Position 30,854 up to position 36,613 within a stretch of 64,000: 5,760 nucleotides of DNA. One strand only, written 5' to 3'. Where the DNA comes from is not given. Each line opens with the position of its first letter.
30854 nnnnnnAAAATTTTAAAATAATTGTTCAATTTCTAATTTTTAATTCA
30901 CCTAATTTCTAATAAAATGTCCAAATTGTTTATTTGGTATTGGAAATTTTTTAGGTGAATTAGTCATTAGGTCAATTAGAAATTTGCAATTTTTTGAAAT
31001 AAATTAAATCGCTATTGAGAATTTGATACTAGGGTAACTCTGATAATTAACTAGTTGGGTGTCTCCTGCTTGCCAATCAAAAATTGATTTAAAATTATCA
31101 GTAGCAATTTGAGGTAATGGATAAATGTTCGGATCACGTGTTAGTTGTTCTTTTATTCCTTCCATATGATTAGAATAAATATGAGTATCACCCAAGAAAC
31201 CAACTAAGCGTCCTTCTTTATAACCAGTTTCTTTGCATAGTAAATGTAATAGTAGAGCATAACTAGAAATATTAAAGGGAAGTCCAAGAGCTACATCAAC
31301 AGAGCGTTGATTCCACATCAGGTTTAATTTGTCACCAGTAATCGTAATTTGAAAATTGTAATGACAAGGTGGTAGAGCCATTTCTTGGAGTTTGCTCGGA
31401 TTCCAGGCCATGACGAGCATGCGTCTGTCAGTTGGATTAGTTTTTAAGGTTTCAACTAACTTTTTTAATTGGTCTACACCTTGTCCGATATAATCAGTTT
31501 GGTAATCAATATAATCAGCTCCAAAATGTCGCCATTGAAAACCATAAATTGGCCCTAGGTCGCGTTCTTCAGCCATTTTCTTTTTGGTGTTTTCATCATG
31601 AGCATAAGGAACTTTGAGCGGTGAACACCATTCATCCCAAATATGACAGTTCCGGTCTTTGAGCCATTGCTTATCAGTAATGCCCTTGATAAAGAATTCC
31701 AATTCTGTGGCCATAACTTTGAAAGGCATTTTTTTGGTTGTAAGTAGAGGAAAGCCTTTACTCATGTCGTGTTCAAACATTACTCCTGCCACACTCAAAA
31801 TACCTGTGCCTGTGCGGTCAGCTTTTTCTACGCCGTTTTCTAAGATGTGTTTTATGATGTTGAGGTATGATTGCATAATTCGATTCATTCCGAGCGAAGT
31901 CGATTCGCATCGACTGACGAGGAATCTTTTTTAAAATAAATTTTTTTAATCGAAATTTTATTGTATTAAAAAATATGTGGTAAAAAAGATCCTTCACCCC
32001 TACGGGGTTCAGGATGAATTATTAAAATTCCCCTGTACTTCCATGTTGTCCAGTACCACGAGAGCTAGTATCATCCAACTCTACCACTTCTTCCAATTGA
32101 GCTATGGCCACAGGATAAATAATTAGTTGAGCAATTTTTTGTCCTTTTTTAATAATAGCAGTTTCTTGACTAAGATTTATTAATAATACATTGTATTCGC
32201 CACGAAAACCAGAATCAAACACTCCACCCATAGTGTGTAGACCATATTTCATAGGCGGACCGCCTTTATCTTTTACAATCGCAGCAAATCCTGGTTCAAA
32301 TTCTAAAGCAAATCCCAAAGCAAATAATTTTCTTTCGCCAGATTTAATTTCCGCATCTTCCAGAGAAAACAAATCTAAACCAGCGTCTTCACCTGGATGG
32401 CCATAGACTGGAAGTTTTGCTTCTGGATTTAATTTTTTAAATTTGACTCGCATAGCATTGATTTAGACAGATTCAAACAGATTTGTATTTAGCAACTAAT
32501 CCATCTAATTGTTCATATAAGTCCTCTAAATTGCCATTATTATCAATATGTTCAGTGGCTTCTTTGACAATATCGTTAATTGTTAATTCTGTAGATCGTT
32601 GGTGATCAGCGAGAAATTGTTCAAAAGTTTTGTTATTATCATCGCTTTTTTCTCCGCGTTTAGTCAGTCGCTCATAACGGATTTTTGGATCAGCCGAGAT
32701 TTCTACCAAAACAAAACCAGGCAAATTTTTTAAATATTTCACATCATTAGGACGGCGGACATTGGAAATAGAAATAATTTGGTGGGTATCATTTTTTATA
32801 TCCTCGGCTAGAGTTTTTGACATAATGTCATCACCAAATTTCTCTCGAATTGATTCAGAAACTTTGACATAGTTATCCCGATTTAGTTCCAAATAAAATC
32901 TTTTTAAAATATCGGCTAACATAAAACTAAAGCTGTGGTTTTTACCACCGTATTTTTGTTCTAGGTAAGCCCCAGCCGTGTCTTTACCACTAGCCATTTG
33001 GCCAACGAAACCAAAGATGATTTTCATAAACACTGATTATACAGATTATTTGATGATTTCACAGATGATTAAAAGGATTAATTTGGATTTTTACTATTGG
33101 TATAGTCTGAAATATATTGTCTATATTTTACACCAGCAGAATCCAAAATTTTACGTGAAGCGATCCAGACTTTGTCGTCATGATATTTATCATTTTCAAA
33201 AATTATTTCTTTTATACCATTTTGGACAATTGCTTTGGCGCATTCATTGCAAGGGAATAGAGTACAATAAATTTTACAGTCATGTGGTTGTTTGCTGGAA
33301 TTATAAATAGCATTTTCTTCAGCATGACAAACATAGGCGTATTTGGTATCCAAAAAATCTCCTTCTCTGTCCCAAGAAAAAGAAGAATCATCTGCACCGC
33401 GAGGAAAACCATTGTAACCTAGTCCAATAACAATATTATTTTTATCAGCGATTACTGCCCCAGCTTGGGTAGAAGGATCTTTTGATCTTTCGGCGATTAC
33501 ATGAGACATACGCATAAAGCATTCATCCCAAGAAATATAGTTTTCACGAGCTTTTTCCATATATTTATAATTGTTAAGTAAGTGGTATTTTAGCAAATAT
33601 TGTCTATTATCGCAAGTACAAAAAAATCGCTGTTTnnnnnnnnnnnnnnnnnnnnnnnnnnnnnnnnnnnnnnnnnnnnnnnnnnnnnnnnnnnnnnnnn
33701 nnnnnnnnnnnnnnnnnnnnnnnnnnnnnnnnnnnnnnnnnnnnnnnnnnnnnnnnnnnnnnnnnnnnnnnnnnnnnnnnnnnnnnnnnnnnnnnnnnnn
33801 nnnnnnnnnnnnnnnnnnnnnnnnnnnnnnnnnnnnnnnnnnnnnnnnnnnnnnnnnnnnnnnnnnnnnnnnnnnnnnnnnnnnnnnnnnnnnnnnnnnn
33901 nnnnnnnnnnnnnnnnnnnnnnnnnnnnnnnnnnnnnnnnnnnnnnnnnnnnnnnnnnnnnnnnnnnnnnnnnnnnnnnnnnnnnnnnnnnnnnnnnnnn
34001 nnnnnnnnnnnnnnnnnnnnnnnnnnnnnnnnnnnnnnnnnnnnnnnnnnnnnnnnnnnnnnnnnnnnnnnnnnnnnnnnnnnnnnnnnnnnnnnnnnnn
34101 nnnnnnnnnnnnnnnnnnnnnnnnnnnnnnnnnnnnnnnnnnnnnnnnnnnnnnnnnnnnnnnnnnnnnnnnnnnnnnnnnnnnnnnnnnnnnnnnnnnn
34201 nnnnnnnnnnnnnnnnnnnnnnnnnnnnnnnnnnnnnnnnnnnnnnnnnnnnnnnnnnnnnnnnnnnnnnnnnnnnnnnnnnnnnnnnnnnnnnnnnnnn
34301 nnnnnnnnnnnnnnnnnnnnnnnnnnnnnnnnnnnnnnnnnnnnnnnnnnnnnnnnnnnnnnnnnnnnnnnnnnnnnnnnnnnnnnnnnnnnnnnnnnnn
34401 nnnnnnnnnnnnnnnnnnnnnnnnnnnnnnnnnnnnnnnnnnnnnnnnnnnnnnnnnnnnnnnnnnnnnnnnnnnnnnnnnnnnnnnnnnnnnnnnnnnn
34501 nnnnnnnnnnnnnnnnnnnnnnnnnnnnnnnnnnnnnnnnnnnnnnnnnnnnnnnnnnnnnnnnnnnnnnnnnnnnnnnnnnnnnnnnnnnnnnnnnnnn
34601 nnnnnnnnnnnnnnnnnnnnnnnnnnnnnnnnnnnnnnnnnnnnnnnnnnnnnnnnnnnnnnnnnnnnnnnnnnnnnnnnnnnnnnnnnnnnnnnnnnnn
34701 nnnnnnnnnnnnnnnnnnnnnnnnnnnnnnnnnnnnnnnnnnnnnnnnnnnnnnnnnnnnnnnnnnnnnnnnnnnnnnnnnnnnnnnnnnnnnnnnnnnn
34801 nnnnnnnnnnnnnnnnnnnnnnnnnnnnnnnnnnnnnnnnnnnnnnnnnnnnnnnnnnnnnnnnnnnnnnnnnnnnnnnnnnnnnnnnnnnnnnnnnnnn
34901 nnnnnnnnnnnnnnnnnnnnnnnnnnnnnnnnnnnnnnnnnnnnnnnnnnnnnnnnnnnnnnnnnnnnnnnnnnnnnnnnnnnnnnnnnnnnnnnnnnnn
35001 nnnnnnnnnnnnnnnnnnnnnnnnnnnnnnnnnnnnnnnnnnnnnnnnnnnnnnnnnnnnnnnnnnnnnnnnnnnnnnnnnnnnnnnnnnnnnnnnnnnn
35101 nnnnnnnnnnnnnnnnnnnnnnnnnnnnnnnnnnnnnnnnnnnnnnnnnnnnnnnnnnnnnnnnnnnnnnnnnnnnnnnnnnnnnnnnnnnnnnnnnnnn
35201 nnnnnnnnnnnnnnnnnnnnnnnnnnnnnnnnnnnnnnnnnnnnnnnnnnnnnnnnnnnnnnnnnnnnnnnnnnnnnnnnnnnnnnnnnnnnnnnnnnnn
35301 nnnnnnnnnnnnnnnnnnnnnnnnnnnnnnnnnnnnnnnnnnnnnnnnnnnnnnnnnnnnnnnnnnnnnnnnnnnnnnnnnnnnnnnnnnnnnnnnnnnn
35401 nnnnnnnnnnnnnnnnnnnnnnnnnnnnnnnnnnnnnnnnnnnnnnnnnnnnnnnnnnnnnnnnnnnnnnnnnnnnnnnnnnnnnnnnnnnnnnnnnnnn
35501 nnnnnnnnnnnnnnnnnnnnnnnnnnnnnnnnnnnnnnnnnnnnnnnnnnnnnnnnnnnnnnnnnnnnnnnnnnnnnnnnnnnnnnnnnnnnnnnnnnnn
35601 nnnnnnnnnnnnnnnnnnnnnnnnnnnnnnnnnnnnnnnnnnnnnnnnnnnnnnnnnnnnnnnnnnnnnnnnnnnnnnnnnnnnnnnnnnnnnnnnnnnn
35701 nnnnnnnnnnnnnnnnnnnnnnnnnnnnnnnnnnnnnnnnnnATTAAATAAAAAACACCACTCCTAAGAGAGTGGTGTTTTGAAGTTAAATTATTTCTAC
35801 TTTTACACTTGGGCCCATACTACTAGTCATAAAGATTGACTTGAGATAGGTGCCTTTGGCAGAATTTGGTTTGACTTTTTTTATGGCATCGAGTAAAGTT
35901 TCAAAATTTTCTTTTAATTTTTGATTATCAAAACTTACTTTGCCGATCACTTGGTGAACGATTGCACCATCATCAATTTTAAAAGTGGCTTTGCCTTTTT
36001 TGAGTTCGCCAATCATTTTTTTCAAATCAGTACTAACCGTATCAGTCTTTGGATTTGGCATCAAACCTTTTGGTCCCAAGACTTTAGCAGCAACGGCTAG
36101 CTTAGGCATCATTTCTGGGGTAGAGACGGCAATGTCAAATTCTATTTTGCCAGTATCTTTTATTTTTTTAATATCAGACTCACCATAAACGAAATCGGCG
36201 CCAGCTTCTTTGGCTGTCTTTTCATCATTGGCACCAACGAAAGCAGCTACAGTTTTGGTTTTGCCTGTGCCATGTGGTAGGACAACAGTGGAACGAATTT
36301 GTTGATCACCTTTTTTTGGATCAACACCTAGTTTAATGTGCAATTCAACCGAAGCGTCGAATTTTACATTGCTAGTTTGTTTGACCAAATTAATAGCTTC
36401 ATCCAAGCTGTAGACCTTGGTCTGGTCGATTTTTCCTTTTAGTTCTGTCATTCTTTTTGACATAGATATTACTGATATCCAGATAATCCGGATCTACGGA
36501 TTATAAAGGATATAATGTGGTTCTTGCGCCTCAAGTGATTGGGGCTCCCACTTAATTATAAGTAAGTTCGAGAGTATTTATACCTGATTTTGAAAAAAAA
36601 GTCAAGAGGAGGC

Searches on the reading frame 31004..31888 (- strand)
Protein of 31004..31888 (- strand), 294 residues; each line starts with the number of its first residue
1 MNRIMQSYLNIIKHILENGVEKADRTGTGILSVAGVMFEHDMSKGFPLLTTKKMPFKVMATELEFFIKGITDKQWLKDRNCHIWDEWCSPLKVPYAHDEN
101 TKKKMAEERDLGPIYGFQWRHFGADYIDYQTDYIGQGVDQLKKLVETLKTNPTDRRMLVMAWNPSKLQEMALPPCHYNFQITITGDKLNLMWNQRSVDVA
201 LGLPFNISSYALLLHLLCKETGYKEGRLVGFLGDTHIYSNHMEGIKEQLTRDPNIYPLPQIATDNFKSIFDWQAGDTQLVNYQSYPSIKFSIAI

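Call 88: search_protein_families(library=pfam, proteins=[window:31004-31888:-], max_evalue=0.0001)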
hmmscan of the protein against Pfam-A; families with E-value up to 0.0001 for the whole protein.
window:31004-31888:- (294 aa): 1 family
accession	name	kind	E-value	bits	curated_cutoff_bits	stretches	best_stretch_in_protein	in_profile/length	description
PF00303.24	Thymidylat_synt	-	3.9e-97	325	24.3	1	6-293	1-265/266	Thymidylate synthase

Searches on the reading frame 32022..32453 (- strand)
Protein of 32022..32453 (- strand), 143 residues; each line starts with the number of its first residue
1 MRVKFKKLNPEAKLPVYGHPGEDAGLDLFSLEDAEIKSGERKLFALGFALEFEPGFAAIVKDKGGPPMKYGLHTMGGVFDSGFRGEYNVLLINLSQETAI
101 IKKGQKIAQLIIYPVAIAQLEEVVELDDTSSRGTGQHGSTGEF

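Call 90: search_protein_families(library=pfam, proteins=[window:32022-32453:-], max_evalue=0.0001)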
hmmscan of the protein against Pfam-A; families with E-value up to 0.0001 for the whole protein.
window:32022-32453:- (143 aa): 2 families
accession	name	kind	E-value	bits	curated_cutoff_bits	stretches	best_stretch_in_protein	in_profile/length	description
PF00692.24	dUTPase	-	3.1e-20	72.7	22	1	21-141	11-129/129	dUTPase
PF22769.1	DCD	-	3.9e-05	24.2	27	1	70-113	106-151/153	dCTP deaminase-like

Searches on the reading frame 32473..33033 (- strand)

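Call 90: search_protein_families(library=pfam, proteins=[window:32473-33033:-], max_evalue=0.0001)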
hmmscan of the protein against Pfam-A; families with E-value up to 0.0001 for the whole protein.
window:32473-33033:- (186 aa): 2 families
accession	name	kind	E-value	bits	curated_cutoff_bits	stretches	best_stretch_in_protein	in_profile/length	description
PF13207.12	AAA_17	-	1.3e-07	32.4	27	1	10-134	1-131/136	AAA domain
PF13238.12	AAA_18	-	4.3e-06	27.6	29.4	1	10-135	4-122/128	AAA domain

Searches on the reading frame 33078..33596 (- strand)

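Call 90: search_protein_families(library=pfam, proteins=[window:33078-33596:-], max_evalue=0.0001)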
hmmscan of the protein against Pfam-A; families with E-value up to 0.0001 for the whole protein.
window:33078-33596:- (172 aa): 2 families
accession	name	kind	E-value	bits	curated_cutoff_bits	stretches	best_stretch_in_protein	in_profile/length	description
PF00383.29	dCMP_cyt_deam_1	-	9.3e-23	80.5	25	1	22-133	2-100/102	Cytidine and deoxycytidylate deaminase zinc-binding region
PF14437.12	MafB19-deam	-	3e-14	53.5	27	1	22-136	2-102/142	MafB19-like deaminase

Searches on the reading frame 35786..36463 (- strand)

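Call 90: search_protein_families(library=pfam, proteins=[window:35786-36463:-], max_evalue=0.0001)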
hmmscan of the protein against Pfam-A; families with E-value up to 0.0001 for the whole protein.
window:35786-36463:- (225 aa): 1 family
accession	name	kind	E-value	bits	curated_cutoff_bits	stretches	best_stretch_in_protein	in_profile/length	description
PF00687.26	Ribosomal_L1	-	3.2e-55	187.2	32.2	1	27-218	1-198/198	Ribosomal protein L1p/L10e family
